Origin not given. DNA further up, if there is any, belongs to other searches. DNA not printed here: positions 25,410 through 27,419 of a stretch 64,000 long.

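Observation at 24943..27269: A soluble histidine kinase plus a REC-TPR response regulator sit exactly where ftsZ should be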

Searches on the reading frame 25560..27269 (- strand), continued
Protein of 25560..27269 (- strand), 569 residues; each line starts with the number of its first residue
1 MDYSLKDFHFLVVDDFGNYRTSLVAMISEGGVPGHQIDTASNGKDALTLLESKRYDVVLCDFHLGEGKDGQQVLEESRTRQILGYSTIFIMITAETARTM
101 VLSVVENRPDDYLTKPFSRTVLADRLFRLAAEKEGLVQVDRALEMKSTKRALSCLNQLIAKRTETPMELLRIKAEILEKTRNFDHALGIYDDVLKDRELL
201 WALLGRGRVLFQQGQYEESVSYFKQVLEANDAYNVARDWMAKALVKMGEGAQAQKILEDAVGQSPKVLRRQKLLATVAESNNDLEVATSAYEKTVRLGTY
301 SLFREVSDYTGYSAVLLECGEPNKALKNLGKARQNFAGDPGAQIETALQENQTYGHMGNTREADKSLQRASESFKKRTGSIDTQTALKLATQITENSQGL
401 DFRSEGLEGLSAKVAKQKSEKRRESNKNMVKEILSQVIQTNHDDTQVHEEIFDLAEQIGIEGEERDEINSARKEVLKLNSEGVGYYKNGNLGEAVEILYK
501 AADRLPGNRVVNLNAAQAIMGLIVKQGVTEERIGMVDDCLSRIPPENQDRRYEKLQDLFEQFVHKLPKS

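Call 56: find_encoding_contigs(protein=P0014, flank=8000, max_places=1)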
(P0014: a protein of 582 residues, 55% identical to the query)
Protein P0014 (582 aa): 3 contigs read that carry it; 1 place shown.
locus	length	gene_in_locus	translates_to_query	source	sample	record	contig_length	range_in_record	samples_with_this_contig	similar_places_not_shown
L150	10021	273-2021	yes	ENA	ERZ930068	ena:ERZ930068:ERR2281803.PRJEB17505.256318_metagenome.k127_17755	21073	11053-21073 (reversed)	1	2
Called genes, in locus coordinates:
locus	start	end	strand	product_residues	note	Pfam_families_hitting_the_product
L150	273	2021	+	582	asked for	PF00072:Response_reg, PF13428:TPR_14 (faint), PF13432:TPR_16 (faint), PF07719:TPR_2 (faint), PF00515:TPR_1 (faint), PF13181:TPR_8 (faint), PF13424:TPR_12 (faint), PF14559:TPR_19 (weak)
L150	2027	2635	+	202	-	-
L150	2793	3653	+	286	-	PF01040:UbiA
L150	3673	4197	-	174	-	-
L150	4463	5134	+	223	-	-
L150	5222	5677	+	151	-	-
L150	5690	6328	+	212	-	PF01618:MotA_ExbB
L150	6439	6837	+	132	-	PF02472:ExbD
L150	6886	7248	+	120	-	PF02472:ExbD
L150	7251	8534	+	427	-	PF13103:TonB_2, PF03544:TonB_C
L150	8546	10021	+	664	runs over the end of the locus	PF08497:Radical_SAM_N, PF04055:Radical_SAM, PF11842:DUF3362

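Call 75: search_protein_families(library=padloc, proteins=[window:25560-27269:-], max_evalue=0.01)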
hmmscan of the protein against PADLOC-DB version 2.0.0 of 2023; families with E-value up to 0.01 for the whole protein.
window:25560-27269:- (569 aa): 2 families
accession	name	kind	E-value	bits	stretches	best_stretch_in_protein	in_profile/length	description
PDLC04726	PDC-M60C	-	0.00087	16.3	1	10-72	3-65/407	-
PDLC01169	TPR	-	0.0093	13.4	0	201-232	150-181/252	TPR repeats containing protein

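Call 77: search_dna_similar(query=window:25560-27269:-, collection=plasmids, mode=protein, max_evalue=1e-10, max_rows=15)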
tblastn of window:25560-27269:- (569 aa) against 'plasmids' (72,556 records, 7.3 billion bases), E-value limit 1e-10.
Records with a match: 6; places in all: 6; records where one place covers at least 80% of the query: 0.
Best place of each record, by identity: <60% 6.
By first word of the organism name: Vibrio 4; Aeromonas 1; Photobacterium 1.
By predicted mobility (MOB-suite, as given by PLSDB): non-mobilizable 6.
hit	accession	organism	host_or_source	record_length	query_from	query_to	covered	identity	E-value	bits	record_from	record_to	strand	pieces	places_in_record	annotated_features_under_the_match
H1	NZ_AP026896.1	Aeromonas caviae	Microbe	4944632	10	311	53%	27.8%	2e-23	112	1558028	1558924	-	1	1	none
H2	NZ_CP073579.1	Photobacterium sp. GJ3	-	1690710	5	253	44%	27.7%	1e-25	119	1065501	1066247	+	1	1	record has no annotation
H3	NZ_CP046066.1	Vibrio sp. THAF191d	pure culture,Surface of a polyethylene ...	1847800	11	268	45%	23.2%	2e-13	82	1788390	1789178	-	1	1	none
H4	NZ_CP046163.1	Vibrio sp. THAF191c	pure culture,Surface of a polyethylene ...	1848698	11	268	45%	23.2%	2e-13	82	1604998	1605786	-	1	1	none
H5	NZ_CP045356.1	Vibrio sp. THAF64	pure culture,Surface of a sandy ...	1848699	11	268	45%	23.2%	2e-13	82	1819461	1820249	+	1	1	none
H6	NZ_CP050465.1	Vibrio campbellii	single cell,seawater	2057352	4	205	36%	27.6%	3e-21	106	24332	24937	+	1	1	none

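Call 78: get_annotated_region(hit=H1, flank=7000)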
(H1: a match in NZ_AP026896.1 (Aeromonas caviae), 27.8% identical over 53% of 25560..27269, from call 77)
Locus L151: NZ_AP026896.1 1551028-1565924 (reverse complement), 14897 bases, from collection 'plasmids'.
description: Aeromonas caviae strain KAM479 plasmid pKAM479_3, complete sequence
organism: Aeromonas caviae (NCBI taxid 648)
taxonomy: Bacteria; Pseudomonadota; Gammaproteobacteria; Aeromonadales; Aeromonadaceae; Aeromonas; Aeromonas caviae
host: -; source: Microbe; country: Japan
typing (MOB-suite, as given by PLSDB): non-mobilizable
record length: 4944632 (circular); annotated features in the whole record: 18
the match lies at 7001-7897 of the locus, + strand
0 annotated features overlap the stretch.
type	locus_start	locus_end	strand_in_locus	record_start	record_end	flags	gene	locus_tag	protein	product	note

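Call 79: get_annotated_region(hit=H2, flank=7000)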
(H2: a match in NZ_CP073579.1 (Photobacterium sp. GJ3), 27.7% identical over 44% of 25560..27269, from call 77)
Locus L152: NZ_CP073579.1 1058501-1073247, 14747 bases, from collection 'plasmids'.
description: Photobacterium sp. GJ3 plasmid pGJ3-1, complete sequence
organism: Photobacterium sp. GJ3 (NCBI taxid 2829502)
taxonomy: Bacteria; Pseudomonadota; Gammaproteobacteria; Vibrionales; Vibrionaceae; Photobacterium; Photobacterium sp. GJ3
host: -; source: -; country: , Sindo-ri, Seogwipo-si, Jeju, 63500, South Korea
typing (MOB-suite, as given by PLSDB): non-mobilizable
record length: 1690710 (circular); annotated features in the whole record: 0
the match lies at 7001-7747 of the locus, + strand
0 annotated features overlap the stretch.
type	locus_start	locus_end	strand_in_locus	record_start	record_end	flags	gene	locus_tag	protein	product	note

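Call 82: search_protein_families(library=pfam, proteins=[L151:6947-8593:+, L151:8654-9616:+, L151:5164-6207:+, L151:5068-6327:-, L152:6917-8635:+, L152:8688-9167:+, L152:9097-9732:+, L152:5292-6746:-, L152:3045-5279:-, L152:9784-12510:-], max_evalue=0.001)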
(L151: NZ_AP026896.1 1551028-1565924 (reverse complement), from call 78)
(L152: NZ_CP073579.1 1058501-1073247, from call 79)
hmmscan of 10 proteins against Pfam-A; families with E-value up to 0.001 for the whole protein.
L151:6947-8593:+ (548 aa): 16 families
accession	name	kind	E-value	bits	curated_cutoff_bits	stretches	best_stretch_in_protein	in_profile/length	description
PF14559.12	TPR_19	-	4.8e-16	59.3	25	3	223-267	7-51/68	Tetratricopeptide repeat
PF00072.30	Response_reg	-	2.6e-15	57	30.2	1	19-129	1-106/111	Response regulator receiver domain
PF13428.12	TPR_14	-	1e-13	50.9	23.5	1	241-283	1-43/44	Tetratricopeptide repeat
PF07719.23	TPR_2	-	1.3e-13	50.3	27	0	242-273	2-33/34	Tetratricopeptide repeat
PF13432.12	TPR_16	-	3.4e-13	50.2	32.7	1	221-274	11-64/65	Tetratricopeptide repeat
PF13181.12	TPR_8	-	1.5e-09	37.7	25.7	1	242-273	2-33/34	Tetratricopeptide repeat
PF13424.12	TPR_12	-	2.4e-09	37.7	30.1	0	242-303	4-73/77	Tetratricopeptide repeat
PF00515.34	TPR_1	-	2.5e-09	37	27.8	0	459-488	4-33/34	Tetratricopeptide repeat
PF12895.13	ANAPC3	-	1e-07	32.6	27.2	1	242-299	24-80/82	Anaphase-promoting complex, cyclosome, subunit 3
PF13414.12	TPR_11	-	2.6e-07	30.7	26.8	0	251-284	4-37/42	TPR repeat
PF13174.12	TPR_6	-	6.1e-07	30.1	26.3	1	242-274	1-33/33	Tetratricopeptide repeat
PF23914.1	TPR_CcmH_CycH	-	2e-05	24.9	42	0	208-297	51-143/158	Cytochrome c-type biogenesis protein H TPR domain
PF14561.12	TPR_20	-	5.4e-05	23.9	25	0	257-307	4-54/90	Tetratricopeptide repeat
PF21545.3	T7SS_EccA1_N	-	0.00051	19.8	27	0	209-273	170-237/272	T7SS, ESX-1 secretion system protein EccA1, N-terminal domain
PF13431.12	TPR_17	-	0.00059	20.4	24.4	0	231-262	3-34/34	Tetratricopeptide repeat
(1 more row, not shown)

L151:8654-9616:+ (320 aa): 3 families
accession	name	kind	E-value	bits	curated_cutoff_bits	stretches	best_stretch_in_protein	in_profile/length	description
PF07885.22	Ion_trans_2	-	7.8e-11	42.2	22.5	1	230-319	4-78/79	Ion channel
PF00805.28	Pentapeptide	-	6.5e-08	32.4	20.2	1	86-123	1-38/40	Pentapeptide repeats (8 copies)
PF13599.13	Pentapeptide_4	-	0.00018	21.9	38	1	79-135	9-65/78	Pentapeptide repeat region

L151:5164-6207:+ (347 aa): 1 family
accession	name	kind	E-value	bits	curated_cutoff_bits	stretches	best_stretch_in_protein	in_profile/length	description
PF02424.20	ApbE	-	9e-81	271.7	25.6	1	38-321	1-265/266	ApbE family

L151:5068-6327:- (419 aa): 0 families

L152:6917-8635:+ (572 aa): 11 families
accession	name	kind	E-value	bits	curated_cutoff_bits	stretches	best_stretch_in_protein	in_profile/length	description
PF00072.30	Response_reg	-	4.6e-18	65.8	30.2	1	35-150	2-110/111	Response regulator receiver domain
PF14559.12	TPR_19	-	3.3e-12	47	25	1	236-289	3-56/68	Tetratricopeptide repeat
PF13432.12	TPR_16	-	1.6e-11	44.8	32.7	1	230-292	3-65/65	Tetratricopeptide repeat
PF07719.23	TPR_2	-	2e-09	37.3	27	0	231-257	8-34/34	Tetratricopeptide repeat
PF13424.12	TPR_12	-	7.6e-08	32.9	30.1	1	197-252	9-73/77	Tetratricopeptide repeat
PF13428.12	TPR_14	-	3.9e-07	30.6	23.5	0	231-266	8-43/44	Tetratricopeptide repeat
PF24575.1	TPR_Slam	-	1e-06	29.5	35.2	1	227-281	50-104/104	Surface lipoprotein assembly modifier, N-terminal TPR repeats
PF00515.34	TPR_1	-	3.1e-05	24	27.8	0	231-257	8-34/34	Tetratricopeptide repeat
PF13181.12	TPR_8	-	3.6e-05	24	25.7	0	198-218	8-28/34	Tetratricopeptide repeat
PF25063.1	ARM_TT21_C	-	0.00015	22.1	35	0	200-263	138-203/209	Tetratricopeptide repeat protein 21 C-terminal ARM domain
PF13431.12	TPR_17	-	0.00066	20.2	24.4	0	247-279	2-34/34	Tetratricopeptide repeat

L152:8688-9167:+ (159 aa): 0 families

L152:9097-9732:+ (211 aa): 5 families
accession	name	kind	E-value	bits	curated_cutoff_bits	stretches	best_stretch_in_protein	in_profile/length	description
PF13527.13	Acetyltransf_9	-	5.2e-11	43.1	25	1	43-162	6-125/127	Acetyltransferase (GNAT) domain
PF13508.13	Acetyltransf_7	-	1.2e-09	38.8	27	1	83-162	8-83/84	Acetyltransferase (GNAT) domain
PF00583.31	Acetyltransf_1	-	4.5e-08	33.8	20.7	1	56-161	5-116/116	Acetyltransferase (GNAT) family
PF02474.21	NodA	-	1.5e-07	31.7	22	1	65-136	40-111/195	Nodulation protein A (NodA)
PF13673.13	Acetyltransf_10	-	1.7e-06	28.4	23.6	1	60-167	10-113/128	Acetyltransferase (GNAT) domain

L152:5292-6746:- (484 aa): 1 family
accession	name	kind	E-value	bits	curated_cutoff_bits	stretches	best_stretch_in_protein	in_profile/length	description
PF13665.11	Tox-PAAR-like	-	9.2e-34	116.3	31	1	23-127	4-107/108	Toxin PAAR-like domain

L152:3045-5279:- (744 aa): 2 families
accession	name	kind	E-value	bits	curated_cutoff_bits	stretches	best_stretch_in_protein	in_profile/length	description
PF00036.39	EF-hand_1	-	0.00032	20.5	25.4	1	356-381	2-27/29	EF hand domain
PF13405.12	EF-hand_6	-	0.00057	19.8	25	0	356-381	2-27/30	EF-hand domain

L152:9784-12510:- (908 aa): 4 families
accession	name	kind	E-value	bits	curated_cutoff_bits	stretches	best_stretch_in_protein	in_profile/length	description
PF00353.25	HemolysinCabind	-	3.6e-09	36.8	23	2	774-801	8-35/36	RTX calcium-binding nonapeptide repeat (4 copies)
PF08548.17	Peptidase_M10_C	-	3.1e-08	34.1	20.7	1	784-837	84-136/193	Peptidase M10 serralysin C terminal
PF17803.7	Cadherin_4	-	9.4e-05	23.3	25.1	1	185-250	2-67/71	Bacterial cadherin-like domain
PF17892.7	Cadherin_5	-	0.00024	21.3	26.5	0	282-304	62-84/98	Cadherin-like domain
